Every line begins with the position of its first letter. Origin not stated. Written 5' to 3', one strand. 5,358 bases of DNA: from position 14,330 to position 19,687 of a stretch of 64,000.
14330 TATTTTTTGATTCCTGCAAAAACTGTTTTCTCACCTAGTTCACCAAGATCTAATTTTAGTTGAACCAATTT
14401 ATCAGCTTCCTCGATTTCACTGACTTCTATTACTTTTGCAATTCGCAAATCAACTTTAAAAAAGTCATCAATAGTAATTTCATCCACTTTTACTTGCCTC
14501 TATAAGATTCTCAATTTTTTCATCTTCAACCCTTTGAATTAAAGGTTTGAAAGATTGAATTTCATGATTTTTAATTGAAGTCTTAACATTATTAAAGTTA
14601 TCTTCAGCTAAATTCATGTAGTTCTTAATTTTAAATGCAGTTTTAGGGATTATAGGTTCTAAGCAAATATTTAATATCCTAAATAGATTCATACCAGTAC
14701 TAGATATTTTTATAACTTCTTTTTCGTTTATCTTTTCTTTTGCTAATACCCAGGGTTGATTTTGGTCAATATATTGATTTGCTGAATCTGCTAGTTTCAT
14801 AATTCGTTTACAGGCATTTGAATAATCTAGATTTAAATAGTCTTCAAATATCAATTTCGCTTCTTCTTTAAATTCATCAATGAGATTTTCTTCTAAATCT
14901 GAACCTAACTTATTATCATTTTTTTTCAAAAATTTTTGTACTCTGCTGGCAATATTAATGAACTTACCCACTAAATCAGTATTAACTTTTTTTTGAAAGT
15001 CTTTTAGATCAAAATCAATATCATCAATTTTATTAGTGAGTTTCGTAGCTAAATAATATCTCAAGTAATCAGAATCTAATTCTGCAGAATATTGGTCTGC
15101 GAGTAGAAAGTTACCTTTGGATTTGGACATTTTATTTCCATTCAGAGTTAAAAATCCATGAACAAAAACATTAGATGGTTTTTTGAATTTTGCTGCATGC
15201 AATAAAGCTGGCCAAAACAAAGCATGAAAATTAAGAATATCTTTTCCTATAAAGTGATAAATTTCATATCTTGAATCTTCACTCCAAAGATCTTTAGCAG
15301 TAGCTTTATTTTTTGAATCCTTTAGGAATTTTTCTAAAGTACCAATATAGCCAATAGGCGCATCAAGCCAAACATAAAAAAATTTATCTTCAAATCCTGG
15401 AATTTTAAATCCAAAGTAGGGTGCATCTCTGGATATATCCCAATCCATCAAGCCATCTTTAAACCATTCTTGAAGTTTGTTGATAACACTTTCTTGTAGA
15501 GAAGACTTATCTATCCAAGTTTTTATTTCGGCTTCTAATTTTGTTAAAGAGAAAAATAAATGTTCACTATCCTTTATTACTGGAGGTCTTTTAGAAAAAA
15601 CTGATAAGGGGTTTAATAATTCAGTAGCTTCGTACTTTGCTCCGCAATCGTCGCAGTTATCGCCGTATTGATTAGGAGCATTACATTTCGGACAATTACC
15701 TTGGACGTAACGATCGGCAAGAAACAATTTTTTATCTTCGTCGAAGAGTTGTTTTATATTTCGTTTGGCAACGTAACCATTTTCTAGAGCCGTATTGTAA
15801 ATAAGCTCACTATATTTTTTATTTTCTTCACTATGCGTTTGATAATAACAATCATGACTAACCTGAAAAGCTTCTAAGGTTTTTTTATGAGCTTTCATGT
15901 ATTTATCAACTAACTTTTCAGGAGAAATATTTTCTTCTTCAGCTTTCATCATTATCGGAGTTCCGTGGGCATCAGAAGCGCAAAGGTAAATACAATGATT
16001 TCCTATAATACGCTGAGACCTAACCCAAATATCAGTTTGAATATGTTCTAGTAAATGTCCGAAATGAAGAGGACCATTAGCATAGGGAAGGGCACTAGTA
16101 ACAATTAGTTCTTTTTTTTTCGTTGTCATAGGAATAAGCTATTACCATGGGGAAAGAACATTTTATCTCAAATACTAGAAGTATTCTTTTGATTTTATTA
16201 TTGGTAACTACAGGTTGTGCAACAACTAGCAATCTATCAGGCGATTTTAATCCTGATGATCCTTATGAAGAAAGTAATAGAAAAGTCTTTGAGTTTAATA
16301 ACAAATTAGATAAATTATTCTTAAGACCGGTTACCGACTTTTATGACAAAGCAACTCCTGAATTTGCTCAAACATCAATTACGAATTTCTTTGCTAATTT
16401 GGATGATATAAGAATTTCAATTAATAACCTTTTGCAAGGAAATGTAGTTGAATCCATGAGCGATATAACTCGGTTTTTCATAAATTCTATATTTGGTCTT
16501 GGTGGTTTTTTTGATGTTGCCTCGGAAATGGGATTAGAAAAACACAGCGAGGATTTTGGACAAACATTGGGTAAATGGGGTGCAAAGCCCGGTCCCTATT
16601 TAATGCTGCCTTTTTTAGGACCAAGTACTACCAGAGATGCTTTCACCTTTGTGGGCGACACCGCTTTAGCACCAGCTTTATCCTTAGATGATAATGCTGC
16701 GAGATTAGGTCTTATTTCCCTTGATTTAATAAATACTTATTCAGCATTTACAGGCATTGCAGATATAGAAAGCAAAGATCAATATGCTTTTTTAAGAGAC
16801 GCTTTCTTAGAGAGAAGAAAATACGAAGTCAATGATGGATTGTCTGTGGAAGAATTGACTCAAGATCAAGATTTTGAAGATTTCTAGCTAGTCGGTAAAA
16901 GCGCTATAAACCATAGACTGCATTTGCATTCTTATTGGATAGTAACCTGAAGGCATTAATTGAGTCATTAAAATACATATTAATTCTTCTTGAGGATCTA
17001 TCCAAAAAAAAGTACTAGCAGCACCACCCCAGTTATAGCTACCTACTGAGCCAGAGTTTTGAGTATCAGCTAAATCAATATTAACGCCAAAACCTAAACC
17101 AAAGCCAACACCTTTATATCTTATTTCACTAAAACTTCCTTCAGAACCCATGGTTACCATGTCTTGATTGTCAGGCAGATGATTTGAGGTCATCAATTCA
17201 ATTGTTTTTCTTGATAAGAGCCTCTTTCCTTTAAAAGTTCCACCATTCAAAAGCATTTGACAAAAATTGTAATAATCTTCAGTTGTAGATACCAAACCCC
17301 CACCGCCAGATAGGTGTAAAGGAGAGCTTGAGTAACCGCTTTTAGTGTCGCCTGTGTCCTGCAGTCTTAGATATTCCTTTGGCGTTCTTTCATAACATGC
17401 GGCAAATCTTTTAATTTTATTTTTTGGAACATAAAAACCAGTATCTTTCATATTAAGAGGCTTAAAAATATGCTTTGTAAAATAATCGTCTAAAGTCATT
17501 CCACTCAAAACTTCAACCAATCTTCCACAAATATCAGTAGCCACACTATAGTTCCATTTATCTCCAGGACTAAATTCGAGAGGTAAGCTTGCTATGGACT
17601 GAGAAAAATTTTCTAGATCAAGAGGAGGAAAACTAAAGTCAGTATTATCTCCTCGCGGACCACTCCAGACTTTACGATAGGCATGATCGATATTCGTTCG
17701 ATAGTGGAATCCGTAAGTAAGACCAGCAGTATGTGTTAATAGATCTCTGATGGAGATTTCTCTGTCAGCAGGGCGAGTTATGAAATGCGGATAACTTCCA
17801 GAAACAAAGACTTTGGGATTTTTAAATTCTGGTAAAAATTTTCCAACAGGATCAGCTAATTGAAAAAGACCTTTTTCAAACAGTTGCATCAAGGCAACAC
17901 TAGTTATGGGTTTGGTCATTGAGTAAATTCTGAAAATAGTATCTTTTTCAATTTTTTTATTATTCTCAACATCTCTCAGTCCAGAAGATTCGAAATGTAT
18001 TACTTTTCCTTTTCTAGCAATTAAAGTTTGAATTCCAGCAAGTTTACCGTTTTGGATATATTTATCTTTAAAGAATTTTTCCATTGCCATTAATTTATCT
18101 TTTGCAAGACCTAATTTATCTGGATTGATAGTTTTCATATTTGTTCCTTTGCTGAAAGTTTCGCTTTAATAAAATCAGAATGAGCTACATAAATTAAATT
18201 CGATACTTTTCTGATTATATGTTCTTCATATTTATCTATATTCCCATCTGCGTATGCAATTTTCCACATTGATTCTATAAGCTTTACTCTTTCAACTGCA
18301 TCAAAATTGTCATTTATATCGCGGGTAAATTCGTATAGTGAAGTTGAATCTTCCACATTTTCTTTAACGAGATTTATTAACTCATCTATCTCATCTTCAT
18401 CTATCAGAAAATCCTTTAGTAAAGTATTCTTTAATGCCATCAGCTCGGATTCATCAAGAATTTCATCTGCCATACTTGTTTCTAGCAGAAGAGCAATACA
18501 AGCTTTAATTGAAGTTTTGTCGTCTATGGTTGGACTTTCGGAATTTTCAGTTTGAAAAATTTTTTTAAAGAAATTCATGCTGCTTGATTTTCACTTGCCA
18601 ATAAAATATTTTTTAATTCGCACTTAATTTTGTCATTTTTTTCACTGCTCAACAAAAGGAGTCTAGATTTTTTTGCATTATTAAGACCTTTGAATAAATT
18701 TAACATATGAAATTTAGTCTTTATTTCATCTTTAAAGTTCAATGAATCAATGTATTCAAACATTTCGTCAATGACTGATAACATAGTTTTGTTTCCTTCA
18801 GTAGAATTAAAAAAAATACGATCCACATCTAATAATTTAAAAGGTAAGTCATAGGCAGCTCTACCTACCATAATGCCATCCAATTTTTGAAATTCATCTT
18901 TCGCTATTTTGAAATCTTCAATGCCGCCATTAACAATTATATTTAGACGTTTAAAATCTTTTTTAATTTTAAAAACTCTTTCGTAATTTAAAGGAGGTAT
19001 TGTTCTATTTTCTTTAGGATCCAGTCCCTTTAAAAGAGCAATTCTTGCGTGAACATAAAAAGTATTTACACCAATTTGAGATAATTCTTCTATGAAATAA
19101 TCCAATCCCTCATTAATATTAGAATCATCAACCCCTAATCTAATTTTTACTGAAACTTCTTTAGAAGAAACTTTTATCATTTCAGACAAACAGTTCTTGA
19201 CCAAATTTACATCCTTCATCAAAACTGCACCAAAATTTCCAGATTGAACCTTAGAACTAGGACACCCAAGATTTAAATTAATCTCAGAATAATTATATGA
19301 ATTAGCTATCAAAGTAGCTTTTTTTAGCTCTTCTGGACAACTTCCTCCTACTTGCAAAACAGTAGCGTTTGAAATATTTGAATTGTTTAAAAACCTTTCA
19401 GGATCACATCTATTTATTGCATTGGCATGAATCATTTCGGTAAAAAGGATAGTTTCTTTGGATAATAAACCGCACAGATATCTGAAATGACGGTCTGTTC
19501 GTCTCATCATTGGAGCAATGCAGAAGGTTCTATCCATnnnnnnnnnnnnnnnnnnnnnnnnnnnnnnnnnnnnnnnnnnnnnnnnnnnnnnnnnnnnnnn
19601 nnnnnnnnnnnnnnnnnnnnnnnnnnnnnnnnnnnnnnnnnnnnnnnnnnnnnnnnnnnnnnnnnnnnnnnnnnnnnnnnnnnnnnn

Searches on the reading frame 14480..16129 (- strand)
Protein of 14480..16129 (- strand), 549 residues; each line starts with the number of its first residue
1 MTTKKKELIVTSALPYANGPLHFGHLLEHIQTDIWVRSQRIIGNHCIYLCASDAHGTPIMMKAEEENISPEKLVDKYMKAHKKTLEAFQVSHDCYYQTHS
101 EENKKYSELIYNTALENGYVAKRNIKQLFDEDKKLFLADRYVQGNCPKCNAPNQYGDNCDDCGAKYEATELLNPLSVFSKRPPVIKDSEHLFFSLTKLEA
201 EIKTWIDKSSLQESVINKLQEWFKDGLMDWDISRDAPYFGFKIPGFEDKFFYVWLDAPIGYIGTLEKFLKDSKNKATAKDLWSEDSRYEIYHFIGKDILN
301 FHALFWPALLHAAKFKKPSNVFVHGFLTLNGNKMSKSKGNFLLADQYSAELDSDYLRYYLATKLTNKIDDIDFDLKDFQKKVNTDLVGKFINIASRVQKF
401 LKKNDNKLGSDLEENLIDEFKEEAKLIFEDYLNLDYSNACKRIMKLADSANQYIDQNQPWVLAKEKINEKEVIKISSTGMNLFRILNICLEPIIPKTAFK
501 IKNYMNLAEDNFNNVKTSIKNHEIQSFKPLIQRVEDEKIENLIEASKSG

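Call 31: search_protein_families(library=pfam, proteins=[window:14480-16129:-])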
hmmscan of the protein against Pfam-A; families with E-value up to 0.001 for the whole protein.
window:14480-16129:- (549 aa): 5 families
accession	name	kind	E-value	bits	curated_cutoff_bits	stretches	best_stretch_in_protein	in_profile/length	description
PF09334.17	tRNA-synt_1g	-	1.2e-147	492.3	20.1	1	9-397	2-390/391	tRNA synthetases class I (M)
PF00133.28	tRNA-synt_1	-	2.2e-20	73.2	22.7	2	3-252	20-252/414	tRNA synthetases class I (I, L, M and V)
PF01406.26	tRNA-synt_1e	-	9.2e-11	42.1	27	1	308-367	227-287/301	tRNA synthetases class I (C) catalytic domain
PF19303.5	Anticodon_3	-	1.8e-08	34.8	23.5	1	411-540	9-141/152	Anticodon binding domain of methionyl tRNA ligase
PF01921.24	tRNA-synt_1f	-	5.8e-06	25.9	27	1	314-381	263-328/360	tRNA synthetases class I (K)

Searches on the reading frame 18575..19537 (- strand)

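Call 31: search_protein_families(library=pfam, proteins=[window:18575-19537:-])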
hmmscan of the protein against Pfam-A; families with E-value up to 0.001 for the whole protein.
window:18575-19537:- (320 aa): 1 family
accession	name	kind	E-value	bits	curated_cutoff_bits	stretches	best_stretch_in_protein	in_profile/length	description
PF01207.24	Dus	-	1.2e-59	202.4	20.4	1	7-304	2-298/311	Dihydrouridine synthase (Dus)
